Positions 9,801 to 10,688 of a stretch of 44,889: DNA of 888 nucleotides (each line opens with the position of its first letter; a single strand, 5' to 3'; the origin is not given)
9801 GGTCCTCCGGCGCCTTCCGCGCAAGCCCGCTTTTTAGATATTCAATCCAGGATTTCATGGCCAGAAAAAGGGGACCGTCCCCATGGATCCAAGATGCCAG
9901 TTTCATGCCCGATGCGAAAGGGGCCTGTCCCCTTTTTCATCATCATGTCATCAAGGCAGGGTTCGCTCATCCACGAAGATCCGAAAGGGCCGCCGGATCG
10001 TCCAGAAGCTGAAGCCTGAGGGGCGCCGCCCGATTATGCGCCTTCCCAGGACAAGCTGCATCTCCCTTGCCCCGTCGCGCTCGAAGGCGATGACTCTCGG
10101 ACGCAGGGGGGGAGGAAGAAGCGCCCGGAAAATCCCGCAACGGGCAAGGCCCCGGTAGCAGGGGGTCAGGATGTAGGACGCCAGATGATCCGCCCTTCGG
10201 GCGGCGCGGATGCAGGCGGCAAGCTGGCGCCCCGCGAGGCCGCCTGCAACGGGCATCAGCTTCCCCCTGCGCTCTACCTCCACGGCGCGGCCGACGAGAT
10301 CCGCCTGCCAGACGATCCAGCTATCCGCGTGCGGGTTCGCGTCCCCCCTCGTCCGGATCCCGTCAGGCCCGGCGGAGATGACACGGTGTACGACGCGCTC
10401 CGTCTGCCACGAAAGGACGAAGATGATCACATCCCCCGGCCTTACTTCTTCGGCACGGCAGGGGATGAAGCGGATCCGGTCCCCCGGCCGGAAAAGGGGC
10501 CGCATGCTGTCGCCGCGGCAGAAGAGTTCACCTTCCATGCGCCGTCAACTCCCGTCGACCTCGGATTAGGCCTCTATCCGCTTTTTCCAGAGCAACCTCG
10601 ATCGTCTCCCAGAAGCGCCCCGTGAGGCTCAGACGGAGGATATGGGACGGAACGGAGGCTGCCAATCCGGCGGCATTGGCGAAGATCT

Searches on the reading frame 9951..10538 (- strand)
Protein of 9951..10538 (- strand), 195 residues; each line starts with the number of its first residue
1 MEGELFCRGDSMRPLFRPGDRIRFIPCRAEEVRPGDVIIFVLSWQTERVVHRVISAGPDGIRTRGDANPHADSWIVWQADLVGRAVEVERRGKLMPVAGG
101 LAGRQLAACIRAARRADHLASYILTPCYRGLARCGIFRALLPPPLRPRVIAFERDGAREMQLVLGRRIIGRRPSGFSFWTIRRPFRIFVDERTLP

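Call 4: search_protein_families(library=ncbifam, proteins=[window:9951-10538:-], max_evalue=0.01)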
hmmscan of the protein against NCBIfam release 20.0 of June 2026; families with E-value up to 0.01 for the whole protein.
window:9951-10538:- (195 aa): 4 families
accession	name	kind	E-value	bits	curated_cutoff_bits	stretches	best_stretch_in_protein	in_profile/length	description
TIGR02228.1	sigpep_I_arch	equivalog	4.5e-14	52.6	51.85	1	9-86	38-119/158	signal peptidase I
TIGR02754.1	sod_Ni_protease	equivalog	0.00044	20.7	63.25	1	8-70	4-68/90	nickel-type superoxide dismutase maturation protease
TIGR02227.1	sigpep_I_bact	equivalog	0.00088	19.2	47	1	8-66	26-87/162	signal peptidase I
NF046067.1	SigPepSipWBacil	equivalog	0.0089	15.6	190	0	11-84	47-124/189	signal peptidase I SipW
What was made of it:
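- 9951..10538 (-): Archaeal/ER-type signal-peptidase-I-like protein, the probable leader peptidase. TIGR02228 at 52.6 bits, cut-off 51.85 (call 4).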

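Call 15: search_protein_families(library=pfam, proteins=[window:9951-10538:-], max_evalue=0.1)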
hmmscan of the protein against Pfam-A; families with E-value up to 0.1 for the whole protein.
window:9951-10538:- (195 aa): 2 families
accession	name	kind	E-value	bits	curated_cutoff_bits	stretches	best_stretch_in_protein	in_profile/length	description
PF00717.28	Peptidase_S24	-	0.0016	18.6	23.3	1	7-62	40-90/116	Peptidase S24-like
PF18577.6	ASTN_2_hairpin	-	0.059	13.9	35.5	0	20-38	6-24/47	Astrotactin-2 C-terminal beta-hairpin domain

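Call 64: search_solved_structures(query=window:9951-10538:-, max_evalue=1, show_alignments=1)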
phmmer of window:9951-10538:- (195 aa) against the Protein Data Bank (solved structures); distinct sequences matched with E-value up to 1: 5.
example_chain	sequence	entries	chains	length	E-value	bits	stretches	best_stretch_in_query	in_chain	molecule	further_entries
7p2q_A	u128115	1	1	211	0.0027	20.6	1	10-72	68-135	Signal peptidase complex catalytic subunit SEC11C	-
7p2p_A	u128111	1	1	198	0.028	17.3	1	10-73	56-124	Signal peptidase complex catalytic subunit SEC11A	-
9rjb_A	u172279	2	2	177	0.051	16.4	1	10-73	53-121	Signal peptidase complex catalytic subunit SEC11A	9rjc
8g3k_A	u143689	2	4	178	0.11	15.3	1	62-160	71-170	Cob_adeno_trans domain-containing protein | Tetrahedral Nanocage Cage, Non-Fusion Component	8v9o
5cy5_A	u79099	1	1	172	0.11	15.3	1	62-160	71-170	T33-51H-A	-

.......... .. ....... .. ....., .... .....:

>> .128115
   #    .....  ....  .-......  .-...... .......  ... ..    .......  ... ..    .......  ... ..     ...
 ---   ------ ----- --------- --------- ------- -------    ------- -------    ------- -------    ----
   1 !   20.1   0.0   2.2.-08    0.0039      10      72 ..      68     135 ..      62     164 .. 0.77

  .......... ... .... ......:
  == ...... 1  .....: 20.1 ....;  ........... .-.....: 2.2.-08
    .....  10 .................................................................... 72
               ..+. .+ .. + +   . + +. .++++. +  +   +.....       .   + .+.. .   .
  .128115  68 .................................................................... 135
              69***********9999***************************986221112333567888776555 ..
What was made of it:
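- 9951..10538 (-): It aligns to SEC11C (7p2q), matching DSMRP (Ser11), VVHRVI (His51) and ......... (call 64).
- On ER/archaeal-type signal peptidase I (for the 195-aa protein): DSMRP, VVHRVI and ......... align with SEC11C (call 64).
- Ser, His and Asp residues align with SEC11C (call 64).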
